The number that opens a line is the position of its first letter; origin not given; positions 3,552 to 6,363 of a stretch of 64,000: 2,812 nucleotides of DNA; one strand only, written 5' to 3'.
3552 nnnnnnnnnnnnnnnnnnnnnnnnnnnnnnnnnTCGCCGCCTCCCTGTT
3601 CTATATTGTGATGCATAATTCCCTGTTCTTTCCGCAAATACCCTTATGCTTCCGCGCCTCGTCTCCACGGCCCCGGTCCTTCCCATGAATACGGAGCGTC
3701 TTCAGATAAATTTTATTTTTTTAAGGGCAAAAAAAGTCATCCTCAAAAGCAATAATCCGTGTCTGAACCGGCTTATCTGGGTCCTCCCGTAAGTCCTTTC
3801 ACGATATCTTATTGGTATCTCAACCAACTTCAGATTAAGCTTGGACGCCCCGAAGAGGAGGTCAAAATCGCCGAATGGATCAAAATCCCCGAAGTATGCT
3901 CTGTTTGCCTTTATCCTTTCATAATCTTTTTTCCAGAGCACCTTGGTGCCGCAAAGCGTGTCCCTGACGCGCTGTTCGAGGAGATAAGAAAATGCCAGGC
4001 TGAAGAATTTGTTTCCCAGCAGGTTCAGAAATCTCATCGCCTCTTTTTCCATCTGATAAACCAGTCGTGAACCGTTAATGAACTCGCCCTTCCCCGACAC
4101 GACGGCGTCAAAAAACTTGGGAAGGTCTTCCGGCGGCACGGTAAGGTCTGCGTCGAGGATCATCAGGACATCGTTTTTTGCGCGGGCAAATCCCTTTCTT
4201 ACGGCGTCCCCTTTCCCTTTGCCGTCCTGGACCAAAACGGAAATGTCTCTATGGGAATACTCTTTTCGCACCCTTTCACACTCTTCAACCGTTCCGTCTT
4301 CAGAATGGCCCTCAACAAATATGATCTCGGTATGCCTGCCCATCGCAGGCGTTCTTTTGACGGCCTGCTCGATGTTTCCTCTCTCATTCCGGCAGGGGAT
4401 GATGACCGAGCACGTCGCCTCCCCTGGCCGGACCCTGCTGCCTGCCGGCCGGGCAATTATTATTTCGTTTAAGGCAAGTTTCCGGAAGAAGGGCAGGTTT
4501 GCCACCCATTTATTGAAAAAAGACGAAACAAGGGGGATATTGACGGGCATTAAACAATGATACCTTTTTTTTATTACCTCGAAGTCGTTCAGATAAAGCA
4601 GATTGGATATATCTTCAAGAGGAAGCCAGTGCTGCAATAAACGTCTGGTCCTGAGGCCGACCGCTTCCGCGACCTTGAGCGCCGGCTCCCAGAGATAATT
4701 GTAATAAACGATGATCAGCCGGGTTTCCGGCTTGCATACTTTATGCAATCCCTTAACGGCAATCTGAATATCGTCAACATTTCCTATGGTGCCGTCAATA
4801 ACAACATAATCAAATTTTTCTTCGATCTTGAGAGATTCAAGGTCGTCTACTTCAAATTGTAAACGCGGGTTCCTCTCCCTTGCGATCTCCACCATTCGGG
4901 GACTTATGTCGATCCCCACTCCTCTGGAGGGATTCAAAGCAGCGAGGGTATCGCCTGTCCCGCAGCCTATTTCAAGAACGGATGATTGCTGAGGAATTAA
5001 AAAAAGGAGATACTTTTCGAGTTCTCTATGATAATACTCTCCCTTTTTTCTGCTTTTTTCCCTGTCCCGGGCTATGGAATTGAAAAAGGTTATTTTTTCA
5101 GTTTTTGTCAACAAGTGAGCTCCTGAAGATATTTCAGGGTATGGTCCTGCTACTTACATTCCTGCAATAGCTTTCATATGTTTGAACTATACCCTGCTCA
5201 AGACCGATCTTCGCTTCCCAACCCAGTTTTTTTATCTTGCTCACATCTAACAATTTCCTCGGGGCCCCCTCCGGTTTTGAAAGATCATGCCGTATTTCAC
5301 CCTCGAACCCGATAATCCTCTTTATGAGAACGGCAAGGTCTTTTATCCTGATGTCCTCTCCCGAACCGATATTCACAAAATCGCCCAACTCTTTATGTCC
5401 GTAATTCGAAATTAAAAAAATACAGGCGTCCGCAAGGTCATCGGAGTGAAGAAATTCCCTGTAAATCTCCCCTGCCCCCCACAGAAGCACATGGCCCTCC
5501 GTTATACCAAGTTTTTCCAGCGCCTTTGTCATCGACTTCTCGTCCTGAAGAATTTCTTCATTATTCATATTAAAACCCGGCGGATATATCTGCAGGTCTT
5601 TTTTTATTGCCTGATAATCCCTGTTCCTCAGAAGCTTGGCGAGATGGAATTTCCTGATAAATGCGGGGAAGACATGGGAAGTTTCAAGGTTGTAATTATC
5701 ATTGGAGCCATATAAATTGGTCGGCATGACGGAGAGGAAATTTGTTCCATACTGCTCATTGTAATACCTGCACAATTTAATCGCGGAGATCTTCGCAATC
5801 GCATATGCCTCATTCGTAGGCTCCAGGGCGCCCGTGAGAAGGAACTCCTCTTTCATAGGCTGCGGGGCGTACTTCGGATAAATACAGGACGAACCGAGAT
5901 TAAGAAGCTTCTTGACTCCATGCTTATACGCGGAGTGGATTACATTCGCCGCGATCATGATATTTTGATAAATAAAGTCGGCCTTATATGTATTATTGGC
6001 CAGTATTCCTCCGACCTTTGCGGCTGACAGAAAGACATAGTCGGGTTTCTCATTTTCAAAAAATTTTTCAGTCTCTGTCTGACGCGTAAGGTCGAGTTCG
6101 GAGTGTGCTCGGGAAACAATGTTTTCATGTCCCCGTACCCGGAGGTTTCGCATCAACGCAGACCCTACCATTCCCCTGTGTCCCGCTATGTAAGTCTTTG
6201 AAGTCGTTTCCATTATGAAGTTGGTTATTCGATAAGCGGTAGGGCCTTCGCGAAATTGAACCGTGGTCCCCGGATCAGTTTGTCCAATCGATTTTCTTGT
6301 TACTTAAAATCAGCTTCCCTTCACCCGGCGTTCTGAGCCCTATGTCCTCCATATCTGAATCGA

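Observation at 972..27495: Unusual concentration of GT-C-like polytopic membrane proteins with polyprenyl-P-sugar synthase-type GT2s and a flippase-like protein: a periplasmic-face glycosylation module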

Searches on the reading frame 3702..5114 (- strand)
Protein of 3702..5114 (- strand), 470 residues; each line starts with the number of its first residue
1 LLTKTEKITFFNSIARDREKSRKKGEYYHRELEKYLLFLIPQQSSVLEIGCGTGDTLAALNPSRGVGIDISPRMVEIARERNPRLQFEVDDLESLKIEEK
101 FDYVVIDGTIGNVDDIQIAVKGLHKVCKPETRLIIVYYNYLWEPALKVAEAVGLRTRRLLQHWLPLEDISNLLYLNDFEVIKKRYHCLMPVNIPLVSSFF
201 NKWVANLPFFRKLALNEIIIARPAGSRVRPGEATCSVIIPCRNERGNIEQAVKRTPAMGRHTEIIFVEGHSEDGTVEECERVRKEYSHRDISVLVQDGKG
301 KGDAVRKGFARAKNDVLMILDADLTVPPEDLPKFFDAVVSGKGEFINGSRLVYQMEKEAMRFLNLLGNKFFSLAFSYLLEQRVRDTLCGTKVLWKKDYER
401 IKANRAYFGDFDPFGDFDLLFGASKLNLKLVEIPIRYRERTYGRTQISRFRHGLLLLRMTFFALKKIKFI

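Call 3: search_protein_families(library=pfam, proteins=[window:3702-5114:-], max_evalue=0.01)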
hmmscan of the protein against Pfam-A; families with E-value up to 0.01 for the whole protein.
window:3702-5114:- (470 aa): 13 families
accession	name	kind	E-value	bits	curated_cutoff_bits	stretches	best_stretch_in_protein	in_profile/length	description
PF00535.33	Glycos_transf_2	-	1e-22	81.3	23.3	1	236-365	1-130/168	Glycosyl transferase family 2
PF13649.12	Methyltransf_25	-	8.6e-16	58.9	27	1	46-129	1-95/97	Methyltransferase domain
PF13847.12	Methyltransf_31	-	2.7e-15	56.8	27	1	44-139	5-113/145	Methyltransferase domain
PF13489.12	Methyltransf_23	-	5.5e-15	55.9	27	1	27-182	4-163/164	Methyltransferase domain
PF08241.18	Methyltransf_11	-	8.9e-15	55.6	21.2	1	47-135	1-95/95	Methyltransferase domain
PF08242.18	Methyltransf_12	-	2.1e-14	54.5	30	1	47-133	1-98/98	Methyltransferase domain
PF13641.12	Glyco_tranf_2_3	-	3.3e-09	37.5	27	1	235-371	3-140/230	Glycosyltransferase like family 2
PF10111.15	Glyco_tranf_2_2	-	1.2e-06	28.7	27.3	1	236-371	1-142/276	Glycosyltransferase like family 2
PF07021.18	MetW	-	3.8e-06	27.1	21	1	34-180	5-153/193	Methionine biosynthesis protein MetW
PF01209.24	Ubie_methyltran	-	5.6e-06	26.3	20.1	1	43-144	48-160/233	ubiE/COQ5 methyltransferase family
PF20469.4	OLD-like_TOPRIM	-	0.00012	23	23.2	1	263-323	5-67/67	Overcoming lysogenization defect protein-like, TOPRIM domain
PF13506.12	Glyco_transf_21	-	0.004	17.1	21.7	1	306-396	23-111/174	Glycosyl transferase family 21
PF05401.17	NodS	-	0.0048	17.2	24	1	43-134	44-143/201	Nodulation protein S (NodS)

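Call 5: search_protein_families(library=ncbifam, proteins=[window:3702-5114:-], max_evalue=0.01)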
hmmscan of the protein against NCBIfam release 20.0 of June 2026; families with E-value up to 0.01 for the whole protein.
window:3702-5114:- (470 aa): 41 families (the best 25 are shown)
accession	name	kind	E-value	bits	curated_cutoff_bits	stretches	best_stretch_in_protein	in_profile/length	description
TIGR04182.1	glyco_TIGR04182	equivalog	6.3e-31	107.8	325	1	236-465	3-218/293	S-layer glycoprotein N-glycosyltransferase AglJ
NF041391.1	DPhHxTase_Halo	equivalog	3.3e-16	58.9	375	1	260-454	23-199/213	dolichyl-phosphate hexose transferase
TIGR04283.1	glyco_like_mftF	equivalog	2.2e-12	47.1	182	1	236-357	2-115/221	TIGR04283 family arsenosugar biosynthesis glycosyltransferase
NF007986.1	PRK10714.1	equivalog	3e-12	46.2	529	1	235-339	8-116/316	undecaprenyl-phosphate 4-deoxy-4-formamido-L-arabinose transferase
NF045667.1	MTase_DVU1556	equivalog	5.7e-12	45.5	155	1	40-136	20-120/213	DVU_1556 family methyltransferase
TIGR01934.1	MenG_MenH_UbiE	subfamily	1.8e-11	43.8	158.35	1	42-136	39-142/223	ubiquinone/menaquinone biosynthesis methyltransferase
TIGR03937.1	PgaC_IcaA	equivalog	5.7e-11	42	422.3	1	232-326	44-138/407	poly-beta-1,6-N-acetyl-D-glucosamine synthase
NF010496.0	PRK13915.1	equivalog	1.3e-10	40.8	262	1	231-327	29-130/307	glucosyl-3-phosphoglycerate synthase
NF001244.0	PRK00216.1-5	equivalog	1.5e-10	40.8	216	1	42-136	48-154/236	bifunctional demethylmenaquinone methyltransferase/2-methoxy-6-polyprenyl-1,4-benzoquinol methylase UbiE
TIGR02072.1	BioC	equivalog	2.3e-10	40.7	184.95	1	30-134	17-131/244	malonyl-ACP O-methyltransferase BioC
NF043040.1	corrin_prot_MT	hypoth_equivalog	2.8e-09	36.7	180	1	41-136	39-148/216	corrinoid protein-associated methyltransferase CpaM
TIGR02021.1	BchM-ChlM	equivalog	3.9e-09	36.3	158.9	1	31-105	39-123/218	magnesium protoporphyrin IX methyltransferase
TIGR02081.1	metW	equivalog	6.9e-09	35.5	189.5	1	34-140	5-112/194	methionine biosynthesis protein MetW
NF047649.1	MTase_UXPK_star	exception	1.4e-08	34.1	460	1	43-135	78-181/283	methyltransferase/UXPK-star double selenoprotein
NF045882.1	PLipidMtase_Leg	equivalog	1.9e-08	34.4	390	1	42-140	42-148/207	phospholipid N-methyltransferase PmtA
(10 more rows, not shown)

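Call 34: search_solved_structures(query=window:3702-5114:-, max_evalue=0.001)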
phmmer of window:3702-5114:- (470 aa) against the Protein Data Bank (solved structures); distinct sequences matched with E-value up to 0.001: 30.
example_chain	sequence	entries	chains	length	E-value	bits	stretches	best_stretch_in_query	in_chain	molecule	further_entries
5mlz_A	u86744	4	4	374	1.4e-15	60.3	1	235-444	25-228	Dolichol monophosphate mannose synthase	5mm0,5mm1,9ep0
9bhc_C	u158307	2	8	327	5.1e-12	48.6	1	235-366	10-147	Undecaprenyl-phosphate 4-deoxy-4-formamido-L-arabinose transferase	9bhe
8vxh_A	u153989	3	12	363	6e-12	48.3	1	235-366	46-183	Undecaprenyl-phosphate 4-deoxy-4-formamido-L-arabinose transferase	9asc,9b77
9hwj_A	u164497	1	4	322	1.5e-11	47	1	235-337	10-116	Undecaprenyl-phosphate 4-deoxy-4-formamido-L-arabinose transferase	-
3ccf_A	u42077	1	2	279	2.5e-09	39.7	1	33-180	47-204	Cyclopropane-fatty-acyl-phospholipid synthase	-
2gs9_A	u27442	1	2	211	2.5e-07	33.1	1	24-137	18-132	Hypothetical protein TT1324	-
3px2_A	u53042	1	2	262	5e-06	28.8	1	23-113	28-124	N-methyltransferase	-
3cgg_A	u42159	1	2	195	5.6e-06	28.7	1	38-163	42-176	SAM-dependent methyltransferase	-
4nec_A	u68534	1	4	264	6.7e-06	28.4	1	43-131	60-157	Putative SAM-dependent methyltransferase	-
6m81_A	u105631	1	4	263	1.2e-05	27.6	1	22-105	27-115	dTDP-3-amino-3,6-dideoxy-alpha-D-glucopyranose N,N-dimethyltransferase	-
3pfg_A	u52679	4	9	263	1.4e-05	27.4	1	23-105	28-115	N-methyltransferase | dTDP-3-amino-3,6-dideoxy-alpha-D-glucopyranose N,N-dimethyltransferase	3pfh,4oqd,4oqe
6m82_A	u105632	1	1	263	1.5e-05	27.3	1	23-105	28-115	dTDP-3-amino-3,6-dideoxy-alpha-D-glucopyranose N,N-dimethyltransferase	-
6m83_A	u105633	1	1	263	1.6e-05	27.2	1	23-105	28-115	dTDP-3-amino-3,6-dideoxy-alpha-D-glucopyranose N,N-dimethyltransferase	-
3px3_A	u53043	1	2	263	1.8e-05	27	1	23-105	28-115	N-methyltransferase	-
1vlm_A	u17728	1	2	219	2.4e-05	26.6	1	37-135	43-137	SAM-dependent methyltransferase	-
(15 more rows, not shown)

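Call 62: find_homologous_proteins(query=window:3702-5114:-, max_evalue=1e-20)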
Query window:3702-5114:- (470 aa): 8000 proteins with E <= 1e-20 among 8000 candidates; the best 120 are listed.
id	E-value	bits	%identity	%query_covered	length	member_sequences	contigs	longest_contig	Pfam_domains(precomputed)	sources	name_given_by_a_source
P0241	3.5e-259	878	80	100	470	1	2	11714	PF07021.19,PF13847.13,PF13489.13,PF10111.15,PF13641.13,PF13649.13,PF00535.33,PF08241.19,PF08242.19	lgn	-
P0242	2.4e-258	876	81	99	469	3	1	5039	PF07021.19,PF13847.13,PF13489.13,PF10111.15,PF13641.13,PF13649.13,PF00535.33,PF01209.25,PF08241.19,PF08242.19,PF05401.17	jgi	-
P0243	3.0e-258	875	79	100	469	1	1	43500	PF07021.19,PF13847.13,PF13489.13,PF10111.15,PF13506.14,PF13641.13,PF13649.13,PF00535.33,PF08241.19,PF08242.19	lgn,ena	-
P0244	4.1e-257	871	79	100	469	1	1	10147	PF07021.19,PF13847.13,PF13489.13,PF10111.15,PF13506.14,PF13641.13,PF13649.13,PF00535.33,PF01209.25,PF08241.19,PF08242.19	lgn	-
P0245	1.7e-256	869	79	100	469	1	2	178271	PF07021.19,PF13847.13,PF13489.13,PF10111.15,PF13641.13,PF13649.13,PF00535.33,PF01209.25,PF08241.19,PF08242.19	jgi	jgi:SAM-dependent methyltransferase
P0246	3.0e-256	869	80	100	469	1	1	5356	PF07021.19,PF13847.13,PF13489.13,PF10111.15,PF13641.13,PF13649.13,PF00535.33,PF08241.19,PF08242.19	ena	-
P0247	5.3e-256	868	79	100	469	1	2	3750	PF07021.19,PF13847.13,PF13489.13,PF10111.15,PF13506.14,PF13641.13,PF13649.13,PF00535.33,PF08241.19,PF08242.19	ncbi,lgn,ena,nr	ncbi:MAG TPA: glycosyltransferase [bacterium]|nr:glycosyltransferase [bacterium]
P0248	6.9e-256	867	78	100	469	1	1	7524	PF07021.19,PF13847.13,PF13489.13,PF10111.15,PF13506.14,PF13641.13,PF13649.13,PF00535.33,PF08241.19,PF08242.19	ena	-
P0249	2.3e-255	866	79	100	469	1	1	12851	PF07021.19,PF13847.13,PF13489.13,PF10111.15,PF13506.14,PF13641.13,PF13649.13,PF00535.33,PF08241.19,PF08242.19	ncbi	-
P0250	2.5e-255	866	80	100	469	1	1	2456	PF13847.13,PF13489.13,PF10111.15,PF13641.13,PF13649.13,PF00535.33,PF01209.25,PF08241.19,PF08242.19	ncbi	-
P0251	2.9e-255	865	80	100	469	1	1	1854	PF13847.13,PF13489.13,PF10111.15,PF13641.13,PF13649.13,PF00535.33,PF08241.19,PF08242.19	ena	-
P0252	3.7e-255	865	81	99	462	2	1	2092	PF13847.13,PF13489.13,PF10111.15,PF13641.13,PF13649.13,PF00535.33,PF08241.19,PF08242.19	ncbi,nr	ncbi:MAG: bifunctional class I SAM-dependent methyltransferase/glycosyltransferase family 2 protein 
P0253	1.4e-254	863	78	100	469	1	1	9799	PF07021.19,PF13847.13,PF13489.13,PF10111.15,PF13641.13,PF13649.13,PF00535.33,PF01209.25,PF08241.19,PF08242.19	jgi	jgi:ubiquinone/menaquinone biosynthesis C-methylase UbiE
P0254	1.5e-254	863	79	100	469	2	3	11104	PF13847.13,PF13489.13,PF10111.15,PF13506.14,PF13641.13,PF13649.13,PF00535.33,PF08241.19,PF08242.19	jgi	jgi:ubiquinone/menaquinone biosynthesis C-methylase UbiE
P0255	3.7e-254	862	78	100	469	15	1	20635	PF07021.19,PF13847.13,PF13489.13,PF10111.15,PF13641.13,PF13649.13,PF00535.33,PF01209.25,PF08241.19,PF08242.19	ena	-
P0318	1.6e-245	833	76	100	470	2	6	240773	PF07021.19,PF13847.13,PF13489.13,PF10111.15,PF13641.13,PF13649.13,PF00535.33,PF08241.19,PF08242.19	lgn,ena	-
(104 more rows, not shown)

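Call 63: find_encoding_contigs(protein=P0318, flank=8000, max_places=2)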
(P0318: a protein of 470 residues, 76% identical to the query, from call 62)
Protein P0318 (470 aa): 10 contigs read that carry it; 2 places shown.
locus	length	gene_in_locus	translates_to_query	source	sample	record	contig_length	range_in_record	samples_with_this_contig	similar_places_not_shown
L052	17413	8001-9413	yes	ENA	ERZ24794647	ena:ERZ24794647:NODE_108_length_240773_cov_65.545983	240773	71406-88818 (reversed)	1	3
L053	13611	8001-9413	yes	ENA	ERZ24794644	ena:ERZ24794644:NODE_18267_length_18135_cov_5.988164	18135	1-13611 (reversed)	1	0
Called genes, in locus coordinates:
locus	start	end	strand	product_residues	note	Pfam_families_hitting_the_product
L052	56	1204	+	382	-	PF01041:DegT_DnrJ_EryC1, PF00155:Aminotran_1_2, PF01053:Cys_Met_Meta_PP (weak)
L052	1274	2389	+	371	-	-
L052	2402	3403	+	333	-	PF04055:Radical_SAM, PF13186:SPASM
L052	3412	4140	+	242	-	PF00535:Glycos_transf_2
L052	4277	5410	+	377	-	-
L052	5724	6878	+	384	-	PF01370:Epimerase, PF04321:RmlD_sub_bind (weak), PF16363:GDP_Man_Dehyd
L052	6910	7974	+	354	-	PF01370:Epimerase, PF04321:RmlD_sub_bind (weak), PF16363:GDP_Man_Dehyd, PF01370:Epimerase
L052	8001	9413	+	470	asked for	PF07021:MetW (weak), PF13489:Methyltransf_23, PF13847:Methyltransf_31, PF08241:Methyltransf_11, PF08242:Methyltransf_12, PF13649:Methyltransf_25, PF13641:Glyco_tranf_2_3, PF00535:Glycos_transf_2, +1 more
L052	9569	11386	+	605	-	PF02543:Carbam_trans_N, PF16861:Carbam_trans_C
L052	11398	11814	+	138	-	PF19588:SxtJ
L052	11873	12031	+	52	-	PF19451:DUF5989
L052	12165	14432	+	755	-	PF04932:Wzy_C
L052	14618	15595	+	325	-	PF13385:Laminin_G_3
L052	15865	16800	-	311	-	PF00535:Glycos_transf_2, PF10111:Glyco_tranf_2_2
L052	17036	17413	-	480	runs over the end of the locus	PF02310:B12-binding, PF04055:Radical_SAM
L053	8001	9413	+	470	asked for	PF07021:MetW (weak), PF13489:Methyltransf_23, PF13847:Methyltransf_31, PF08241:Methyltransf_11, PF08242:Methyltransf_12, PF13649:Methyltransf_25, PF13641:Glyco_tranf_2_3, PF00535:Glycos_transf_2, +1 more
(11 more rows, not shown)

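Call 64: find_encoding_contigs(protein=P0245, flank=8000, max_places=1)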
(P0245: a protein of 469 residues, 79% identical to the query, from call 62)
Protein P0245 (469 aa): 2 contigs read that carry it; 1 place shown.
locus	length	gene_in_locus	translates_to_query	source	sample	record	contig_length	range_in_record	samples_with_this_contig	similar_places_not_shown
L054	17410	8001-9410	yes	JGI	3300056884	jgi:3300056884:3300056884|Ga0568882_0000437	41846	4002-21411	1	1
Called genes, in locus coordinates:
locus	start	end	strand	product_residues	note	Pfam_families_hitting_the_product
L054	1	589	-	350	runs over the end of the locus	PF11104:PilM_2, PF05134:T2SSL, PF14450:FtsA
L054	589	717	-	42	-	-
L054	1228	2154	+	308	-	PF00056:Ldh_1_N, PF03721:UDPG_MGDP_dh_N (faint), PF02866:Ldh_1_C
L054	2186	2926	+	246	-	PF00334:NDK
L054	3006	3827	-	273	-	PF00931:NB-ARC, PF13401:AAA_22, PF00004:AAA (weak), PF07728:AAA_5 (weak)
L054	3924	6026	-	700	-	PF07719:TPR_2 (faint), PF12895:ANAPC3 (faint), PF13174:TPR_6 (faint), PF13414:TPR_11 (faint), PF09613:HrpB1_HrpK (weak), PF14559:TPR_19 (weak), PF23914:TPR_CcmH_CycH, PF14559:TPR_19, +13 more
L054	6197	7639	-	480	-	PF20695:UbiD_N, PF01977:UbiD, PF20696:UbiD_C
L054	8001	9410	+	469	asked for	PF13489:Methyltransf_23, PF13847:Methyltransf_31, PF08241:Methyltransf_11, PF08242:Methyltransf_12, PF13649:Methyltransf_25, PF00535:Glycos_transf_2, PF10111:Glyco_tranf_2_2, PF13641:Glyco_tranf_2_3, +2 more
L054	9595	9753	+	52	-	PF19451:DUF5989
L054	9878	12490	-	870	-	PF02861:Clp_N, PF23569:NBD_SMAX1, PF00004:AAA, PF17871:AAA_lid_9, PF07724:AAA_2, PF00004:AAA, PF07728:AAA_5, PF10431:ClpB_D2-small, +11 more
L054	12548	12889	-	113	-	PF00376:MerR, PF12728:HTH_17 (faint), PF13411:MerR_1, PF13591:MerR_2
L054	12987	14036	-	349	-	PF00226:DnaJ, PF01556:DnaJ_C, PF00684:DnaJ_CXXCXGXG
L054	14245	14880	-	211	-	PF09837:DUF2064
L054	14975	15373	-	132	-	PF07238:PilZ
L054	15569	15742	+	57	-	PF03966:Trm112p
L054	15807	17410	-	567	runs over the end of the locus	PF10647:Gmad1 (faint), PF14870:PSII_BNR (faint), PF15902:Sortilin-Vps10 (faint), PF02012:BNR (faint)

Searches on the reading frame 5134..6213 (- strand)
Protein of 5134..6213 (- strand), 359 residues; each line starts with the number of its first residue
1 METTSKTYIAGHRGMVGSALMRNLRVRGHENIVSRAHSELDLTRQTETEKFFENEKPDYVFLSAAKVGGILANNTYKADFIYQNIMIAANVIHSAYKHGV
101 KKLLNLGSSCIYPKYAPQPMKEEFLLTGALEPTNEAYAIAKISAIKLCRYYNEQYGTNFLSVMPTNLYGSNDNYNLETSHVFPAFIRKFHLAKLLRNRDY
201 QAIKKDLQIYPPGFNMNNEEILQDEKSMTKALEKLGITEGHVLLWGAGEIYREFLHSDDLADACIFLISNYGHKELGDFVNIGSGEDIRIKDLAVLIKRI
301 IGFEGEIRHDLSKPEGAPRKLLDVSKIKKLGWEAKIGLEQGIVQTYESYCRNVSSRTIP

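Call 3: search_protein_families(library=pfam, proteins=[window:5134-6213:-], max_evalue=0.01)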
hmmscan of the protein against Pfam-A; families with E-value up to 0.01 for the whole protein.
window:5134-6213:- (359 aa): 4 families
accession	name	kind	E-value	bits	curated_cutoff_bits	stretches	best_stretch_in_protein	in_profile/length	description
PF01370.27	Epimerase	-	2.5e-58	197.7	20.9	2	8-193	2-197/240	NAD dependent epimerase/dehydratase family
PF16363.11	GDP_Man_Dehyd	-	3e-13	50.4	27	2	39-185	58-201/332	GDP-mannose 4,6 dehydratase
PF04321.23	RmlD_sub_bind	-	3.1e-05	23.6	27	1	6-66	2-61/287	RmlD substrate binding domain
PF02719.21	Polysacc_synt_2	-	5.5e-05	22.9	20.2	1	41-106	62-126/293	Polysaccharide biosynthesis protein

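Call 35: search_protein_families(library=ncbifam, proteins=[window:5134-6213:-], max_evalue=0.00001)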
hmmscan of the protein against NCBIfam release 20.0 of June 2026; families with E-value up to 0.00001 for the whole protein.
window:5134-6213:- (359 aa): 4 families
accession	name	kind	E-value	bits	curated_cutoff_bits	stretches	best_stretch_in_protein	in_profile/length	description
NF047922.1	GDPFucSynFcl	equivalog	7.9e-135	449.2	500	2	5-196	3-193/308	GDP-L-fucose synthase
TIGR01181.1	dTDP_gluc_dehyt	equivalog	8.1e-15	54.7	365.1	1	239-354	202-316/321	dTDP-glucose 4,6-dehydratase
TIGR04180.1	EDH_00030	hypoth_equivalog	1.2e-11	44.3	475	0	60-172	74-180/297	NAD-dependent 4,6-dehydratase LegB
TIGR01179.1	galE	equivalog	1.4e-09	37.2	262.3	0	250-346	224-322/332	UDP-glucose 4-epimerase GalE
